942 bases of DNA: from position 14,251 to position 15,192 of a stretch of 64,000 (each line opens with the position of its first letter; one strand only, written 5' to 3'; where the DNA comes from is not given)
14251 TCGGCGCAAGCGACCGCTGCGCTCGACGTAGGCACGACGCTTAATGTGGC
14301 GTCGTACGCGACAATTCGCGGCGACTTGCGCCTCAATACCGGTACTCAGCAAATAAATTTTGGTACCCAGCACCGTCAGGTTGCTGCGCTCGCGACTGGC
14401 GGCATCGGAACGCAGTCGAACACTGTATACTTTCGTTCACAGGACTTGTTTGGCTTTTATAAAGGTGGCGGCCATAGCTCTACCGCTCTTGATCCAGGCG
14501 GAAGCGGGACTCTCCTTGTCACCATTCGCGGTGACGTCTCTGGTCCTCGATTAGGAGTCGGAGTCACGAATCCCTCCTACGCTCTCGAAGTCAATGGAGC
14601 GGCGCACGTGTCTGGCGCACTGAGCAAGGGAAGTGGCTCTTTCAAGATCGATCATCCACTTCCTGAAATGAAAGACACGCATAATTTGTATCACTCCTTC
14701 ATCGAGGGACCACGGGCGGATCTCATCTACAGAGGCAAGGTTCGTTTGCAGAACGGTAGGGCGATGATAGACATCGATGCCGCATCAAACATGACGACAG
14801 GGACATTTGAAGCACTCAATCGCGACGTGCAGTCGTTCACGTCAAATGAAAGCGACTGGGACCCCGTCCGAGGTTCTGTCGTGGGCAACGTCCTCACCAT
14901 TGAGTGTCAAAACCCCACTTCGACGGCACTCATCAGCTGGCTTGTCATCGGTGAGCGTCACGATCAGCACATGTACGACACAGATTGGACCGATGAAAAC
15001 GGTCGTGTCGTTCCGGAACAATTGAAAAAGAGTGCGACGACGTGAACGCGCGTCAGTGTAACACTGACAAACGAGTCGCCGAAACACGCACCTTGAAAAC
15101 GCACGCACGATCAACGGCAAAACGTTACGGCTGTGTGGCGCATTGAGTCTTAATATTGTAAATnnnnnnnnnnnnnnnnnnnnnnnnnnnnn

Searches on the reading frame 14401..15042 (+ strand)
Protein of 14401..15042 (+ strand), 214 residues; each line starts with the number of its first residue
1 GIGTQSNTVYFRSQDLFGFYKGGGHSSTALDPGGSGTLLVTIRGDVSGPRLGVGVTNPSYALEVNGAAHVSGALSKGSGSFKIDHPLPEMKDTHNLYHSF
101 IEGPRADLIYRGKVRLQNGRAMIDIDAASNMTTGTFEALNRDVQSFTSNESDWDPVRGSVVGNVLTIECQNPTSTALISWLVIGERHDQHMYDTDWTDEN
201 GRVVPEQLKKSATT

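Call 54: search_protein_families(library=pfam, proteins=[window:14401-15042:+], max_evalue=1)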
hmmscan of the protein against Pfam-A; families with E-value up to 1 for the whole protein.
window:14401-15042:+ (214 aa): 0 families

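Call 58: predict_structure(alignment_id=A1)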
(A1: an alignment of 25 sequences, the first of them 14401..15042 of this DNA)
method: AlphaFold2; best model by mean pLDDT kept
length: 214 residues; sequences in the alignment: 25
mean_pLDDT: 71.3   pTM: 0.50
mean pLDDT of the five models: 71.3, 70.7, 69.9, 69.8, 66.7
residues with pLDDT >= 90: 60; 70-90: 58; 50-70: 44; < 50: 52
segments of 3 or more residues with pLDDT < 50: 1-18, 20-24, 43-45, 47-49, 56-59, 71-77, 101-103
pLDDT, mean of each block of 10 residues (from residue 1): 38 45 47 55 49 47 52 49 84 78 61 97 93 86 93 96 97 97 81 74 80 69
secondary structure, 60 per line:
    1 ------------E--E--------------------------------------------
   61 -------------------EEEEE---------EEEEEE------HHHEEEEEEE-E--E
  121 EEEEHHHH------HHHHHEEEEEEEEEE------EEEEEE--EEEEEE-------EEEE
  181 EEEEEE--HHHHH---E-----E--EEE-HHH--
elements in order: E80-84 E94-99 E109-115 E120-124 H125-128 H135-139 E140-149 E156-161 E164-169 E177-186 H189-193 E206-208

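Call 63: fold_search(model_id=the predicted structure, library=pdb)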
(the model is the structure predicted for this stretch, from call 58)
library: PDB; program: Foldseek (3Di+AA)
matches with E <= 10: 513; with E <= 0.001: 2
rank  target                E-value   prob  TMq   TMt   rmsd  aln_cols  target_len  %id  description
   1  7eea_C                8.1e-04  1.00  0.27  0.09   2.4        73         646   18  Cyanophage Pam1 tailspike receptor-binding domain (released 2021-10-20)
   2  7eea_A                9.1e-04  1.00  0.27  0.09   2.4        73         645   18  Cyanophage Pam1 tailspike receptor-binding domain (released 2021-10-20)
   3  7eea_B                1.8e-03  1.00  0.27  0.09   2.4        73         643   18  Cyanophage Pam1 tailspike receptor-binding domain (released 2021-10-20)
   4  9k4a_A                1.2e-02  1.00  0.26  0.09   3.0        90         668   17  Cryo-EM structure of depolymerase S2-4 from Klebsiella phage K64-1 (released 2026-03-25)
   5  6ct8                  5.7e-02  0.89  0.25  0.22  11.5       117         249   12  Selenomethionine structure of N-truncated R2-type pyocin tail fiber at 2.6 angstrom resolution (released 2019-02-20)
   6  7w1c_D                6.8e-02  1.00  0.25  0.09   5.2        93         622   14  Crystal structure of Klebsiella pneumoniae K1 capsule-specific polysaccharide lyase in a P1 crystal form (released 2022-05-18)
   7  2y7l_A                7.2e-02  0.15  0.13  0.10  17.1       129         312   16  Structure of N-terminal domain of Candida albicans Als9-2 in complex with human fibrinogen gamma peptide (released 2011-10-05)
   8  7w1c_B                9.6e-02  0.94  0.21  0.08   6.1        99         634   13  Crystal structure of Klebsiella pneumoniae K1 capsule-specific polysaccharide lyase in a P1 crystal form (released 2022-05-18)
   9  2vbk                  9.6e-02  0.85  0.21  0.10   4.8        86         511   16  NATIVE TAILSPIKE PROTEIN OF BACTERIOPHAGE SF6 (released 2008-04-01)
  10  2pr9_A                9.6e-02  0.09  0.15  0.13  23.8       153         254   10  Mu2 adaptin subunit (AP50) of AP2 adaptor (second domain), complexed with GABAA receptor-gamma2 subunit-derived intern (released 2008-03-18)
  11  4odo_C                1.0e-01  0.23  0.15  0.19  16.9       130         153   11  Structure of SlyD from Thermus thermophilus in complex with FK506 (released 2015-01-14)
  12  2vbm_A                1.1e-01  0.82  0.21  0.10   4.8        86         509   16  Tailspike protein of bacteriophage Sf6 complexed with tetrasaccharide (released 2008-04-22)
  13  2vbe                  1.1e-01  0.82  0.21  0.10   4.8        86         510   16  Tailspike protein of bacteriophage Sf6 (released 2008-04-22)
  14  6cl6_A                1.2e-01  0.66  0.27  0.17  19.6       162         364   10  Structure of P. aeruginosa R2 pyocin fiber PA0620 comprising C-terminal residues 323-691 (released 2018-06-27)
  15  4odl_A                1.4e-01  0.18  0.14  0.19  16.2       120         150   11  Structure of SlyD from Thermus thermophilus in complex with S2 peptide (released 2015-01-14)
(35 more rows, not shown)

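Call 64: fold_search(model_id=the predicted structure, library=viral)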
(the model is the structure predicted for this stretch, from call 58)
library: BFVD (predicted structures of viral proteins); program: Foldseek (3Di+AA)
matches with E <= 10: 745; with E <= 0.001: 19
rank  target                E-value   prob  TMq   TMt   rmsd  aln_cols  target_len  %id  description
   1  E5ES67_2              3.3e-19  1.00  0.48  0.12  14.0       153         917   72  (no name in the UniProt tables at hand)
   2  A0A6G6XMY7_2          3.0e-18  1.00  0.49  0.13  15.2       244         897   45  (no name in the UniProt tables at hand)
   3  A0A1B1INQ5            7.6e-16  1.00  0.49  0.25  12.8       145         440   53  (no name in the UniProt tables at hand)
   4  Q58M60                1.1e-15  1.00  0.49  0.10  12.8       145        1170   50  Phage tail fiber-like protein [Prochlorococcus phage P-SSM2]
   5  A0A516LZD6            2.0e-06  1.00  0.35  0.16  13.5       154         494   23  (no name in the UniProt tables at hand)
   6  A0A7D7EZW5            6.3e-06  1.00  0.34  0.09  15.8       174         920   24  (no name in the UniProt tables at hand)
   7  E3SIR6                3.4e-05  1.00  0.31  0.31  14.2       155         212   16  Uncharacterized protein [Synechococcus phage S-SM2]
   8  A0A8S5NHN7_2          4.9e-05  1.00  0.35  0.12  15.4       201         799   13  Tail protein [Siphoviridae sp. ctmTU3]
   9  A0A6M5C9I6            5.8e-05  1.00  0.30  0.26  13.8       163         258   14  (no name in the UniProt tables at hand)
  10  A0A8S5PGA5            6.9e-05  1.00  0.31  0.23  13.3       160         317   13  Uncharacterized protein (Fragment) [Siphoviridae sp. ctXQ92]
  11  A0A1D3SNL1            1.4e-04  1.00  0.28  0.08  14.3       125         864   17  (no name in the UniProt tables at hand)
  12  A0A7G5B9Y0            2.6e-04  1.00  0.27  0.42  15.3       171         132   16  K1 capsule-specific polysaccharide lyase C-terminal domain-containing protein [Ralstonia phage Firinga]
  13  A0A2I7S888            4.2e-04  0.99  0.29  0.10  20.4       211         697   12  (no name in the UniProt tables at hand)
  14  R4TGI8                5.6e-04  1.00  0.35  0.26  10.6       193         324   12  Uncharacterized protein [Halogranum tailed virus 1]
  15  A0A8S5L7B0            5.6e-04  1.00  0.28  0.13  12.3       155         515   17  Uncharacterized protein [Siphoviridae sp. ct45W1]
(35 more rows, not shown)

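Call 68: find_related_loci(query=A1, collection=viral_contigs, flank=6000)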
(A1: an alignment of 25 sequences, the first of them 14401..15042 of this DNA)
Query A1 (214 aa) in viral_contigs; peptide patterns used: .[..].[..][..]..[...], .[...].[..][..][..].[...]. (x = any residue, [..] = any of these).
600 stretches matched a pattern (row limit reached: there are more); 575 encode a relative of the query (tblastn E <= 1e-3); the best 80 are kept; 80 distinct loci.
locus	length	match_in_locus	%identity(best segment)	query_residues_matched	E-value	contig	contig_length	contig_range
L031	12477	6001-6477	70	51-209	8e-78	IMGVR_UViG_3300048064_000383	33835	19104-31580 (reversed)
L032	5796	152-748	57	7-209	5e-77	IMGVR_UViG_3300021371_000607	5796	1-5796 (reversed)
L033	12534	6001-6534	65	33-211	2e-76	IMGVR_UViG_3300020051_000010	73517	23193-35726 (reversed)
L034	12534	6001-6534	65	33-211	2e-76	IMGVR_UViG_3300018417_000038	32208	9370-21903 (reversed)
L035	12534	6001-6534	65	33-211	2e-76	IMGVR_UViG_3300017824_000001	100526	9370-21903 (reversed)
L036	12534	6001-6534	65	33-211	2e-76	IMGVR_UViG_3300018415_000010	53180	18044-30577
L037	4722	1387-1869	69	51-209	2e-75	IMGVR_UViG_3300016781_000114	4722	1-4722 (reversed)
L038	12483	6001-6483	69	51-209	2e-75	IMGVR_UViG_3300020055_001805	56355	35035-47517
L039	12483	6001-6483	69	51-209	2e-75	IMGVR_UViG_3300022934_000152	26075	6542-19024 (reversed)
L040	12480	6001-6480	68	50-209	4e-75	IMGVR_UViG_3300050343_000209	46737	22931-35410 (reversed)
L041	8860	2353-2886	64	33-211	5e-75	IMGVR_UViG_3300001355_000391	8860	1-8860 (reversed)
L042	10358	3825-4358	63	33-211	4e-75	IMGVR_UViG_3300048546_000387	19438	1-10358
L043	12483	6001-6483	69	51-209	2e-75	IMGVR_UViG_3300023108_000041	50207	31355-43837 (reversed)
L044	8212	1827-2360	64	33-211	5e-75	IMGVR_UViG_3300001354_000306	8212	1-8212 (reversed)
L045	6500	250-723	67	46-209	9e-74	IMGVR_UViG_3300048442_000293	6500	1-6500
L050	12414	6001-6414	74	72-209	2e-71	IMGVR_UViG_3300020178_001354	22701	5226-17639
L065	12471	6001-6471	67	51-209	3e-68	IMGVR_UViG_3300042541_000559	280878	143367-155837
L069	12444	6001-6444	68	62-209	1e-67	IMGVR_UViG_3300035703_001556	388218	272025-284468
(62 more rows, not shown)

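Call 70: search_protein_families(library=pfam, proteins=[L035:536-2737:+, L035:6842-8008:-, L035:8879-9910:+, L035:9933-12533:+, L065:402-4028:+, L065:6565-9465:-, L065:10798-12312:-, L069:483-2069:+, L069:7403-9796:+, L069:10778-12421:+], max_evalue=0.0001)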
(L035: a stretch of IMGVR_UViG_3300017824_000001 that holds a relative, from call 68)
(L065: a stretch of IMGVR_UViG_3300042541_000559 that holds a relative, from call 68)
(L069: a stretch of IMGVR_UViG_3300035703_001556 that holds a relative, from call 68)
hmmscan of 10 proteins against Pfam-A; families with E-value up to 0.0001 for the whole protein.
L035:536-2737:+ (734 aa): 0 families

L035:6842-8008:- (389 aa): 1 family
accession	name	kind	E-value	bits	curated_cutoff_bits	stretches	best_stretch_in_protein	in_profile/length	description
PF19071.5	DUF5767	-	1.7e-40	137.5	26.9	1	171-254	1-84/84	Family of unknown function (DUF5767)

L035:8879-9910:+ (344 aa): 2 families
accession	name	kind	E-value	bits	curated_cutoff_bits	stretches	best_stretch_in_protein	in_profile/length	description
PF16903.12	Capsid_N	-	1.5e-19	70.8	24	1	25-172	1-168/207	Major capsid protein N-terminus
PF04451.17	Capsid_NCLDV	-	1.1e-17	64.9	34.8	1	192-339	1-196/196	Large eukaryotic DNA virus major capsid protein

L035:9933-12533:+ (867 aa): 0 families

L065:402-4028:+ (1209 aa): 1 family
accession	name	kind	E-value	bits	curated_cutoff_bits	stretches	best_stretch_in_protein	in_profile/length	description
PF01391.23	Collagen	-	6.6e-08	32.6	27.2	1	210-256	4-50/60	Collagen triple helix repeat (20 copies)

L065:6565-9465:- (967 aa): 1 family
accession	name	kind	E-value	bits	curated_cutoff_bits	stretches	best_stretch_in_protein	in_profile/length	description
PF13692.12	Glyco_trans_1_4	-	5.5e-06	27.1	27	1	789-921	12-134/142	Glycosyl transferases group 1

L065:10798-12312:- (505 aa): 4 families
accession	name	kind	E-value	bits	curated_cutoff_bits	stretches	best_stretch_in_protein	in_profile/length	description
PF04321.23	RmlD_sub_bind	-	1.2e-32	113.5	27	1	2-273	3-266/287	RmlD substrate binding domain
PF13419.12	HAD_2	-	8.6e-20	72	23.8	1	306-471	1-167/178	Haloacid dehalogenase-like hydrolase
PF01370.27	Epimerase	-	3.9e-13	49.8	20.9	1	2-178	1-194/240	NAD dependent epimerase/dehydratase family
PF00702.32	Hydrolase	-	5.3e-09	37.2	26.4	1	306-467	4-182/191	haloacid dehalogenase-like hydrolase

L069:483-2069:+ (529 aa): 3 families
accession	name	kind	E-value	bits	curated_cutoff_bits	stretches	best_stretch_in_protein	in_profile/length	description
PF02012.26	BNR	-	7e-07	28.7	27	0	37-46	2-11/12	BNR/Asp-box repeat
PF15902.12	Sortilin-Vps10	-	1.6e-06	27.7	33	0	168-236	3-76/446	Sortilin, neurotensin receptor 3,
PF15899.11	BNR_6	-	6.6e-06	26.1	27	0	85-95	3-13/14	BNR-Asp box repeat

L069:7403-9796:+ (798 aa): 0 families

L069:10778-12421:+ (548 aa): 1 family
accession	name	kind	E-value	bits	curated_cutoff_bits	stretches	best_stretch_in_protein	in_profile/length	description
PF01442.23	Apolipoprotein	-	4.6e-07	30.2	90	1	135-287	26-182/190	Apolipoprotein A1/A4/E domain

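Call 104: find_homologous_proteins(query=L035:8879-9910:+, max_evalue=1e-30)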
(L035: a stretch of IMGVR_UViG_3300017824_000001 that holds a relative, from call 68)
Query L035:8879-9910:+ (344 aa): 3640 proteins with E <= 1e-30 among 4560 candidates; the best 120 are listed.
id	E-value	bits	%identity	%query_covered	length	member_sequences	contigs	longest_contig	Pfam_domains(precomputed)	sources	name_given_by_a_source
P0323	6.0e-227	770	97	100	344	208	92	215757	PF16903.13,PF04451.18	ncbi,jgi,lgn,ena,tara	jgi:hypothetical protein|tara:strand:- start:33 stop:1067 length:1035 start_codon:yes stop_codon:yes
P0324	1.2e-205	700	87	100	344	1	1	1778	PF16903.13,PF04451.18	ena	-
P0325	1.5e-204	696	86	100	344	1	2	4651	PF16903.13,PF04451.18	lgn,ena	-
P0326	2.7e-204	696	87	100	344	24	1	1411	PF16903.13,PF04451.18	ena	-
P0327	3.0e-204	695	88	100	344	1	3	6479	PF16903.13,PF04451.18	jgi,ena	-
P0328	7.5e-204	694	85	100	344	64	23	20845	PF16903.13,PF04451.18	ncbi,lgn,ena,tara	tara:strand:- start:1099 stop:2133 length:1035 start_codon:yes stop_codon:yes gene_type:complete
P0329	9.0e-204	694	86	100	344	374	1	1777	PF16903.13,PF04451.18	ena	-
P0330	1.0e-203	694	87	100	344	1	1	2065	PF16903.13,PF04451.18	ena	-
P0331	2.3e-203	693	87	100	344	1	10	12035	PF16903.13,PF04451.18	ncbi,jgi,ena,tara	tara:strand:+ start:8536 stop:9570 length:1035 start_codon:yes stop_codon:yes gene_type:complete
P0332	2.5e-203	692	88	100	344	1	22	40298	PF16903.13,PF04451.18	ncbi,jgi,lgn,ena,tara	tara:strand:+ start:3044 stop:4078 length:1035 start_codon:yes stop_codon:yes gene_type:complete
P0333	3.3e-203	692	87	100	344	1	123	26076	PF16903.13,PF04451.18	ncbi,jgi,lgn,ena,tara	tara:strand:+ start:302 stop:1336 length:1035 start_codon:yes stop_codon:yes gene_type:complete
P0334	9.2e-203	691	87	100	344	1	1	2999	PF16903.13,PF04451.18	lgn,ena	-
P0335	9.6e-203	691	86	100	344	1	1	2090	PF16903.13,PF04451.18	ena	-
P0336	1.3e-202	690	87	100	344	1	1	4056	PF16903.13,PF04451.18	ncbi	-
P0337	1.7e-202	690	86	100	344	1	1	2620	PF16903.13,PF04451.18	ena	-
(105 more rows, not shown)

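Call 105: search_protein_families(library=pfam, proteins=[L050:425-4012:+, L050:4321-6417:+, L050:6470-7993:+, L050:8014-8817:+, L050:8877-12413:+], max_evalue=0.001)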
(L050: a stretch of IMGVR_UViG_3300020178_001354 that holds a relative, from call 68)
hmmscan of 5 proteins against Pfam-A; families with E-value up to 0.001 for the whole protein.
L050:425-4012:+ (1196 aa): 2 families
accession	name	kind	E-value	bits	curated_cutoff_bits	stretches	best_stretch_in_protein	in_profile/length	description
PF13385.13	Laminin_G_3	-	7.2e-16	59.1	27.6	1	874-1013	6-150/151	Concanavalin A-like lectin/glucanases superfamily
PF00386.27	C1q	-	2.6e-05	24.9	23.7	1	1082-1181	18-108/127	C1q domain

L050:4321-6417:+ (699 aa): 0 families

L050:6470-7993:+ (508 aa): 1 family
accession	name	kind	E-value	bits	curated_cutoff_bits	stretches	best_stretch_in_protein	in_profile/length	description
PF13884.11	Peptidase_S74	-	8.2e-05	23.3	22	1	365-420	1-55/58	Chaperone of endosialidase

L050:8014-8817:+ (268 aa): 0 families

L050:8877-12413:+ (1179 aa): 5 families
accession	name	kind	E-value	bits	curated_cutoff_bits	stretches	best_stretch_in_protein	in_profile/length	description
PF25390.1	WD40_RLD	-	2.2e-90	304.1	150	3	422-641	32-243/363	RCC1-like domain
PF13540.12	RCC1_2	-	2.8e-41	138.7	22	4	484-513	1-30/30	Regulator of chromosome condensation (RCC1) repeat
PF00415.24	RCC1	-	5.3e-36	123.4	21.7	3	331-381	2-50/50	Regulator of chromosome condensation (RCC1) repeat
PF07494.17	Reg_prop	-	1.7e-05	24.9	20.4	0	491-509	6-24/24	Two component regulator propeller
PF06739.17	SBBP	-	0.00017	21.9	20.5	0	491-510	14-33/38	Beta-propeller repeat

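Call 106: search_protein_families(library=phrogs, proteins=[L050:425-4012:+, L050:4321-6417:+, L050:6470-7993:+, L050:8014-8817:+, L050:8877-12413:+], max_evalue=0.00001)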
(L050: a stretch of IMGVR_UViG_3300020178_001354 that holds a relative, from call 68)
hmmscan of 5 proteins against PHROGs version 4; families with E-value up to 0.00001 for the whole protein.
L050:425-4012:+ (1196 aa): 2 families
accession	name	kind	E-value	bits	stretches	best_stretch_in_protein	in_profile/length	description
phrog_16348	-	unknown function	1.1e-14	54.7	1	639-809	434-593/818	-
phrog_15750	-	unknown function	3.3e-12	47.9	1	1056-1184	23-150/168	-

L050:4321-6417:+ (699 aa): 1 family
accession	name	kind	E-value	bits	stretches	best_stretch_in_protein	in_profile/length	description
phrog_9942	-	tail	2.8e-08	33.3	0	458-511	1102-1152/1178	tail fiber protein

L050:6470-7993:+ (508 aa): 3 families
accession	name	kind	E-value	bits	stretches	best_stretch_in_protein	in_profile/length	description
phrog_1699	-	tail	1.8e-10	41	1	364-490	893-994/1000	long tail fiber protein distal subunit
phrog_9942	-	tail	3e-10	39.7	0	213-292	1056-1136/1178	tail fiber protein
phrog_5667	-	tail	1e-06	28.7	1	46-414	398-740/786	long tail fiber protein distal subunit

L050:8014-8817:+ (268 aa): 1 family
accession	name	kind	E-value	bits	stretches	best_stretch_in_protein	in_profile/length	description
phrog_12754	-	unknown function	8.1e-07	29.3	1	144-249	434-545/579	-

L050:8877-12413:+ (1179 aa): 3 families
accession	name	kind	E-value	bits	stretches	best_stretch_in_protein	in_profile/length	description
phrog_7220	-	DNA, RNA and nucleotide metabolism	5.8e-79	267.3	3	483-640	82-226/1734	regulator of chromosome condensation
phrog_4219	-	DNA, RNA and nucleotide metabolism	4.4e-64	218.2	4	432-669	494-709/867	regulator of chromosome condensation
phrog_16766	-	DNA, RNA and nucleotide metabolism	2.2e-48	166.4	3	776-968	155-342/763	regulator of chromosome condensation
